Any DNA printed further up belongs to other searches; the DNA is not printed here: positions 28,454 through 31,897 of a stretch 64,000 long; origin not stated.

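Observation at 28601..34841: Operon: two zinc-ribbon proteins, then a small secreted protein, then a 1733-aa Ig-repeat protein with a novel central domain and a highly charged coiled-coil C-terminus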

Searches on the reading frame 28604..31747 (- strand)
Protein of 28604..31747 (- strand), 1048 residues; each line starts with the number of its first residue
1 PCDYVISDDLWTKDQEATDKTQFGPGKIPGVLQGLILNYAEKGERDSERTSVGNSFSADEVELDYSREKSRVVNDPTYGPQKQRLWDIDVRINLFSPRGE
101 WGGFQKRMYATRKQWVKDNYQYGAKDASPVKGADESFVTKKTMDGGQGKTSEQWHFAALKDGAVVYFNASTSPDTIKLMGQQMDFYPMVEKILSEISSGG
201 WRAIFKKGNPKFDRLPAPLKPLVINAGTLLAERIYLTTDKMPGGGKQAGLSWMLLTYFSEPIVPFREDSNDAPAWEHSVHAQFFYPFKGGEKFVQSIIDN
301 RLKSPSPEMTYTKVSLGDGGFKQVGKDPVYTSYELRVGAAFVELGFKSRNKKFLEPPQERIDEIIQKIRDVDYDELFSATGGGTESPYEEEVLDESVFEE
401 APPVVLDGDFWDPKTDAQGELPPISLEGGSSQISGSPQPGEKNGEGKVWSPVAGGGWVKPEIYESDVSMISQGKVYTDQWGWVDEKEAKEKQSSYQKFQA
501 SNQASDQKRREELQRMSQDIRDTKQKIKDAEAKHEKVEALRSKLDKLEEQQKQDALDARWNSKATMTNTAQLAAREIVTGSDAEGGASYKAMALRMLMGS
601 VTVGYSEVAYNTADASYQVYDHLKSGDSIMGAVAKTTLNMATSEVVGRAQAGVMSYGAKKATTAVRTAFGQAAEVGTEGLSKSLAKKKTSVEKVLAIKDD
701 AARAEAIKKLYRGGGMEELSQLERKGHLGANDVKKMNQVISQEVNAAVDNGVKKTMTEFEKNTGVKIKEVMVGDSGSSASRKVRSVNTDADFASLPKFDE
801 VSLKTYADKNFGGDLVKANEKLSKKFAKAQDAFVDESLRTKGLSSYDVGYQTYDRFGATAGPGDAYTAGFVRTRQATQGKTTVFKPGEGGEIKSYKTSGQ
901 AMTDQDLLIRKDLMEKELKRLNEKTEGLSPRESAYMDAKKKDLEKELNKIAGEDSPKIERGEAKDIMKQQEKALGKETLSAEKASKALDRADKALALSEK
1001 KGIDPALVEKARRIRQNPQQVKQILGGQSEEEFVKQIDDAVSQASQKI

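Call 9: find_homologous_proteins(query=window:28604-31747:-)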
Query seq(1048 aa) (1048 aa): 5 proteins with E <= 0.001 among 8000 candidates.
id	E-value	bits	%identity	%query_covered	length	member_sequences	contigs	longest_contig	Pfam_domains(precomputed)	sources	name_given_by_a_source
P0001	0.0e+0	2324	100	100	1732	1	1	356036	PF19190.7,PF22076.3,PF00635.33,PF21310.4,PF22067.3,PF22544.3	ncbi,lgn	-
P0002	0.0e+0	2090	89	100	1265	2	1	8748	PF19190.7,PF22544.3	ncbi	-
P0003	0.0e+0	2038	87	100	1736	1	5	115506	PF19190.7,PF07610.18,PF22076.3,PF00635.33,PF21310.4,PF22067.3,PF22544.3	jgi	jgi:hypothetical protein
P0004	0.0e+0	1676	73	100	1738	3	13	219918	PF19190.7,PF07610.18,PF22076.3,PF00635.33,PF21310.4,PF22067.3,PF24507.2,PF22544.3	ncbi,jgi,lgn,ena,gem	-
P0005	6.7e-224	764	58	62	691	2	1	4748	-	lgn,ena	-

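Call 11: search_solved_structures(query=window:28604-31747:-, max_evalue=1)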
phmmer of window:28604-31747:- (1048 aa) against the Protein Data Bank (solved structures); distinct sequences matched with E-value up to 1: 1.
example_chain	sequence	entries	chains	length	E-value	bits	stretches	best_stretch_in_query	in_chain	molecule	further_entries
3s9g_A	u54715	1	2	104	0.25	12.7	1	895-973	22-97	Protein HEXIM1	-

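Call 12: find_encoding_contigs(protein=P0004, flank=10000, max_places=4)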
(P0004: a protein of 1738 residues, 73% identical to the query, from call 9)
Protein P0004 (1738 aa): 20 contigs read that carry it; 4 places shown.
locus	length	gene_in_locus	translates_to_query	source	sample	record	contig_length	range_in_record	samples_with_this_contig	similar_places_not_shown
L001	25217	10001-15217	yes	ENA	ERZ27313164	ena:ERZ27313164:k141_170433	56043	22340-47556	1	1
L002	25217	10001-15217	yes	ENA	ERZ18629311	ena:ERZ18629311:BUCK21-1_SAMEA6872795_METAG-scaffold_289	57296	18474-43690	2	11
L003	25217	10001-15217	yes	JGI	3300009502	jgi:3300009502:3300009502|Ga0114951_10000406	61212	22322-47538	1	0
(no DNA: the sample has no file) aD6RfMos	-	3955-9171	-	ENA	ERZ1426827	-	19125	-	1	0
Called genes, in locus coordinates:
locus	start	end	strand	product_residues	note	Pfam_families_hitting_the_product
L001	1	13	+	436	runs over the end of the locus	PF25182:NonGDSL, PF13472:Lipase_GDSL_2 (weak)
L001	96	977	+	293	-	-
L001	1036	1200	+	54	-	-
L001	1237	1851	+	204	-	PF00565:SNase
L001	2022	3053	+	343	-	PF01145:Band_7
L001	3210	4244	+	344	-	PF01565:FAD_binding_4, PF02873:MurB_C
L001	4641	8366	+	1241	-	PF12951:PATR, PF03797:Autotransporter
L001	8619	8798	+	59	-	-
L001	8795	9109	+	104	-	-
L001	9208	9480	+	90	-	-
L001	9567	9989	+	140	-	-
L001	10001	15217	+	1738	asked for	PF00635:Motile_Sperm (faint), PF07610:DUF1573 (faint), PF19190:BACON_2 (weak), PF21310:OCRL-like_ASH (faint), PF22544:HYDIN_VesB_CFA65-like_Ig (faint), PF22067:Cep192_D3 (faint), PF19190:BACON_2, PF22076:Cep192_D6 (weak), +1 more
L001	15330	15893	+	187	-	PF07638:Sigma70_ECF (weak), PF04542:Sigma70_r2, PF08281:Sigma70_r4_2, PF04545:Sigma70_r4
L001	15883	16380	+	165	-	PF13490:zf-HC2 (weak)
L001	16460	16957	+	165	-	-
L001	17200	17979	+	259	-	PF01628:HrcA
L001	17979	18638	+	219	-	PF01025:GrpE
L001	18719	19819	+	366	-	PF00226:DnaJ, PF01556:DnaJ_C, PF00684:DnaJ_CXXCXGXG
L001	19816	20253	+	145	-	PF13279:4HBT_2, PF03061:4HBT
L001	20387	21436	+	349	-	PF01210:NAD_Gly3P_dh_N, PF03807:F420_oxidored (weak), PF07479:NAD_Gly3P_dh_C, PF20618:GPD_NAD_C_bact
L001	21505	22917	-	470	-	PF03349:Toluene_X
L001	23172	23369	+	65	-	-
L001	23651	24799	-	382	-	PF00437:T2SSE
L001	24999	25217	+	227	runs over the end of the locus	PF01786:AOX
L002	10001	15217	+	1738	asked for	PF00635:Motile_Sperm (faint), PF07610:DUF1573 (faint), PF19190:BACON_2 (weak), PF21310:OCRL-like_ASH (faint), PF22544:HYDIN_VesB_CFA65-like_Ig (faint), PF22067:Cep192_D3 (faint), PF19190:BACON_2, PF22076:Cep192_D6 (weak), +1 more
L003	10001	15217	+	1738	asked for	PF00635:Motile_Sperm (faint), PF07610:DUF1573 (faint), PF19190:BACON_2 (weak), PF21310:OCRL-like_ASH (faint), PF22544:HYDIN_VesB_CFA65-like_Ig (faint), PF22067:Cep192_D3 (faint), PF19190:BACON_2, PF22076:Cep192_D6 (weak), +1 more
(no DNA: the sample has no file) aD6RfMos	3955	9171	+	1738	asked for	PF00635:Motile_Sperm (faint), PF07610:DUF1573 (faint), PF19190:BACON_2 (weak), PF21310:OCRL-like_ASH (faint), PF22544:HYDIN_VesB_CFA65-like_Ig (faint), PF22067:Cep192_D3 (faint), PF19190:BACON_2, PF22076:Cep192_D6 (weak), +1 more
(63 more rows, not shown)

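Call 13: find_encoding_contigs(protein=P0003, flank=10000, max_places=3)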
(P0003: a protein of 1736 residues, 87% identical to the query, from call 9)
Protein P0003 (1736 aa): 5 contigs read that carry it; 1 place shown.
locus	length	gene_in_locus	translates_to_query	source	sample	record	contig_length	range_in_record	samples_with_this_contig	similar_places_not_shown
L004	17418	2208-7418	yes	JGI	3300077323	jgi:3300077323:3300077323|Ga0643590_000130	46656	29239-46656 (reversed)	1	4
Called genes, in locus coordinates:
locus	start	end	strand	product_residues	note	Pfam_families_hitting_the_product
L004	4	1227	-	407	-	PF13384:HTH_23 (faint), PF13518:HTH_28 (weak), PF13551:HTH_29 (weak), PF13565:HTH_32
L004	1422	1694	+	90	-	-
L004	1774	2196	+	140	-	-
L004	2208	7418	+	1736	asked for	PF07610:DUF1573 (faint), PF22544:HYDIN_VesB_CFA65-like_Ig (faint), PF00635:Motile_Sperm (faint), PF21310:OCRL-like_ASH (faint), PF22067:Cep192_D3 (faint), PF22076:Cep192_D6 (faint), PF19190:BACON_2 (weak)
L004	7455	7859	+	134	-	-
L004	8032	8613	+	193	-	PF04542:Sigma70_r2, PF08281:Sigma70_r4_2, PF04545:Sigma70_r4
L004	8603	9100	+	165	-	PF13490:zf-HC2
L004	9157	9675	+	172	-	PF13801:Metal_resist, PF07813:LTXXQ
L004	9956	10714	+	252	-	PF01628:HrcA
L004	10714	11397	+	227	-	PF01025:GrpE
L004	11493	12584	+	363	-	PF00226:DnaJ, PF01556:DnaJ_C, PF00684:DnaJ_CXXCXGXG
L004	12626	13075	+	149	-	PF13279:4HBT_2, PF03061:4HBT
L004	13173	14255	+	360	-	PF01210:NAD_Gly3P_dh_N, PF03807:F420_oxidored (weak), PF07479:NAD_Gly3P_dh_C, PF20618:GPD_NAD_C_bact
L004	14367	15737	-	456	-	PF03349:Toluene_X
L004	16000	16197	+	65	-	-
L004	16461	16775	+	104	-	-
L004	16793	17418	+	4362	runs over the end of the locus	PF05593:RHS_repeat (faint), PF15711:ILEI (weak)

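Call 14: list_cluster_members(proteins=[P0001, P0002, P0004, P0005])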
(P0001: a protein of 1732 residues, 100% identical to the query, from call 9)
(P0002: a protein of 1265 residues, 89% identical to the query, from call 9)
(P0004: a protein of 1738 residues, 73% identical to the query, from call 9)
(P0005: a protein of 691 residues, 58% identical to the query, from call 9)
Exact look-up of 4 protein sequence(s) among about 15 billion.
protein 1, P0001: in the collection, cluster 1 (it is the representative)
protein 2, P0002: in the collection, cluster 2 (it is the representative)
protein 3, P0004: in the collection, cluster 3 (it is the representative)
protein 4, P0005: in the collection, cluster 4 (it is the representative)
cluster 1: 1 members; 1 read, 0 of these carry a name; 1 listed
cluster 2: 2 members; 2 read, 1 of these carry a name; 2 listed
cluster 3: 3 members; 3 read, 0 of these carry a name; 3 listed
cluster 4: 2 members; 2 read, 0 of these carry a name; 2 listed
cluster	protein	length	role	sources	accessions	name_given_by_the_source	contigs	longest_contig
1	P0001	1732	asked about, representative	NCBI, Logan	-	-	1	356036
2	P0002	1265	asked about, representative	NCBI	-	-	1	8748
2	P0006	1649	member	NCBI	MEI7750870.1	MAG: hypothetical protein WCJ71_02165 [Candidatus Omnitrophota bacterium]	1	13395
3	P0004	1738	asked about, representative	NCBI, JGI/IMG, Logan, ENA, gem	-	-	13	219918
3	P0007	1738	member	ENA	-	-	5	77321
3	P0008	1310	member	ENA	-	-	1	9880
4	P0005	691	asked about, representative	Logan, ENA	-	-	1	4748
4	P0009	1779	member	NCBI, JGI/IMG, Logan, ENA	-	-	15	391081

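Call 30: find_encoding_contigs(protein=P0009, flank=10000, max_places=3)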
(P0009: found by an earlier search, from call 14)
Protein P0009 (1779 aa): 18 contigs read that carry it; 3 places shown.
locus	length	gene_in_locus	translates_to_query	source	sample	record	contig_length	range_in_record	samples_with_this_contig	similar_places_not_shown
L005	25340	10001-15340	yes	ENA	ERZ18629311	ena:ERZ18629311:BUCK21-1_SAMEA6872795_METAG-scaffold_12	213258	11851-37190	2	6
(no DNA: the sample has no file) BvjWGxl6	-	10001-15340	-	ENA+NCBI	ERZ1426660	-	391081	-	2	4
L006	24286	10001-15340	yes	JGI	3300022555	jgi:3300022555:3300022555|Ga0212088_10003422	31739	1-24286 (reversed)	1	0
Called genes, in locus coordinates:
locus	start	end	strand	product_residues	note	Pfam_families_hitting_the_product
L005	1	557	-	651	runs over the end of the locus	PF00571:CBS, PF13426:PAS_9 (weak), PF00512:HisKA, PF02518:HATPase_c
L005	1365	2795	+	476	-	PF00202:Aminotran_3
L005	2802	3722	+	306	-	PF02230:Abhydrolase_2 (faint), PF12146:Hydrolase_4, PF00561:Abhydrolase_1, PF12697:Abhydrolase_6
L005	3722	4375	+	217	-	PF06888:Put_Phosphatase, PF12710:HAD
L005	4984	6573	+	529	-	PF13231:PMT_2, PF02366:PMT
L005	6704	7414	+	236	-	-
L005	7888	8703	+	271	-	-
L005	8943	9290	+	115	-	-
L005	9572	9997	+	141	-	-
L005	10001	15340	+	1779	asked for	PF00635:Motile_Sperm (faint), PF21310:OCRL-like_ASH (faint), PF19190:BACON_2, PF22067:Cep192_D3 (faint), PF22076:Cep192_D6 (faint), PF22544:HYDIN_VesB_CFA65-like_Ig (faint), PF19190:BACON_2 (weak)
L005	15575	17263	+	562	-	-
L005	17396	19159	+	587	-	PF26626:DUF8201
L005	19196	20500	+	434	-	PF13433:Peripla_BP_5, PF13458:Peripla_BP_6, PF01094:ANF_receptor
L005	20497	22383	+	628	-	PF02743:dCache_1, PF00672:HAMP, PF00512:HisKA, PF02518:HATPase_c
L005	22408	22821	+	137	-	PF00072:Response_reg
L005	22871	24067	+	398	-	PF00072:Response_reg, PF00512:HisKA, PF02518:HATPase_c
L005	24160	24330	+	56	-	-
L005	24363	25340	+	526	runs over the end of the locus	PF00009:GTP_EFTU, PF01926:MMR_HSR1 (weak), PF22042:EF-G_D2, PF03144:GTP_EFTU_D2, PF16658:RF3_C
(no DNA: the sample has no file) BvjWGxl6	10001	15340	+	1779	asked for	PF00635:Motile_Sperm (faint), PF21310:OCRL-like_ASH (faint), PF19190:BACON_2, PF22067:Cep192_D3 (faint), PF22076:Cep192_D6 (faint), PF22544:HYDIN_VesB_CFA65-like_Ig (faint), PF19190:BACON_2 (weak)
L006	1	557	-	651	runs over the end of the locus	PF00571:CBS, PF13426:PAS_9 (weak), PF00512:HisKA, PF02518:HATPase_c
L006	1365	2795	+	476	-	PF00202:Aminotran_3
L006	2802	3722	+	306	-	PF02230:Abhydrolase_2 (faint), PF12146:Hydrolase_4, PF00561:Abhydrolase_1, PF12697:Abhydrolase_6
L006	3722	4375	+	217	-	PF06888:Put_Phosphatase, PF12710:HAD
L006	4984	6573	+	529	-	PF13231:PMT_2, PF02366:PMT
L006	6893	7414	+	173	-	-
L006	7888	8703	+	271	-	-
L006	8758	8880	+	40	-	-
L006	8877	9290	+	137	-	-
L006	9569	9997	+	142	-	-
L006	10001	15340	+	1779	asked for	PF00635:Motile_Sperm (faint), PF21310:OCRL-like_ASH (faint), PF19190:BACON_2, PF22067:Cep192_D3 (faint), PF22076:Cep192_D6 (faint), PF22544:HYDIN_VesB_CFA65-like_Ig (faint), PF19190:BACON_2 (weak)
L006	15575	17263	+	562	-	-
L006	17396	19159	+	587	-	PF26626:DUF8201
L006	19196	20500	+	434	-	PF13433:Peripla_BP_5, PF13458:Peripla_BP_6, PF01094:ANF_receptor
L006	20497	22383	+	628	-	PF02743:dCache_1, PF00672:HAMP, PF00512:HisKA, PF02518:HATPase_c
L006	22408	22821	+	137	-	PF00072:Response_reg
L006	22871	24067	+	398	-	PF00072:Response_reg, PF00512:HisKA, PF02518:HATPase_c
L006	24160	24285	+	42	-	?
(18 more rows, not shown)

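Call 41: search_protein_families(library=phrogs, proteins=[window:28604-31747:-], max_evalue=1)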
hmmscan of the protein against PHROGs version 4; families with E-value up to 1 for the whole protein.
window:28604-31747:- (1048 aa): 1 family
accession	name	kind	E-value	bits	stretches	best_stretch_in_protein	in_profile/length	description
phrog_19407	-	unknown function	0.15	11.9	1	521-587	329-395/522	-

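Call 42: search_protein_families(library=padloc, proteins=[window:28604-31747:-], max_evalue=1)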
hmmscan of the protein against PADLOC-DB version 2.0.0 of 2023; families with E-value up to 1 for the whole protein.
window:28604-31747:- (1048 aa): 0 families

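Call 43: search_protein_representatives(alignment_id=A3)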
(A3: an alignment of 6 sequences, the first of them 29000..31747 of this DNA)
Query: 6 sequences, 916 profile positions. Proteins with E-value up to 0.001 (for the whole library): 173; up to 1e-10: 131; up to 1e-30: 83. The best 150 are listed.
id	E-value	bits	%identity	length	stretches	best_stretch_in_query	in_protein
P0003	0.0e+00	1789.5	-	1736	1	1-916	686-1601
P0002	0.0e+00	1749.7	-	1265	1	1-916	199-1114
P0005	0.0e+00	1019.5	-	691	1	393-916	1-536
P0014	1.2e-266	904.0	-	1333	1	5-913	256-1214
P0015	5.6e-195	666.9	-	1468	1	80-913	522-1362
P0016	1.4e-115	404.2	-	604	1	435-908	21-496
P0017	4.5e-94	333.0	-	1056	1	452-909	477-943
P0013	1.2e-90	321.7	-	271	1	744-913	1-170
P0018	3.6e-90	320.1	-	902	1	429-910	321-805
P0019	2.9e-85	303.8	-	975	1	441-908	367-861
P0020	3.5e-82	293.6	-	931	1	453-908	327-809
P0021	1.8e-80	288.0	-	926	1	456-908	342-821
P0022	1.1e-79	285.3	-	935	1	434-911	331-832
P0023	1.2e-75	272.0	-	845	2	680-908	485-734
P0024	8.7e-71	255.9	-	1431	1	682-908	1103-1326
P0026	2.5e-66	241.2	-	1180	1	569-912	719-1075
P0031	1.7e-62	228.4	-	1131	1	559-910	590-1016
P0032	8.8e-62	226.1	-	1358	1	532-911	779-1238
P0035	1.3e-60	222.3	-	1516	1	560-910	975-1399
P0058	8.1e-50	186.5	-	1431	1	562-905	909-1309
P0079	6.0e-41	157.2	-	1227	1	573-911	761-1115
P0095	1.2e-29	119.8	-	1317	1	711-910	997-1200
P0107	8.7e-24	100.4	-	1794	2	632-830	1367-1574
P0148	4.1e-09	51.8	-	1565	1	399-677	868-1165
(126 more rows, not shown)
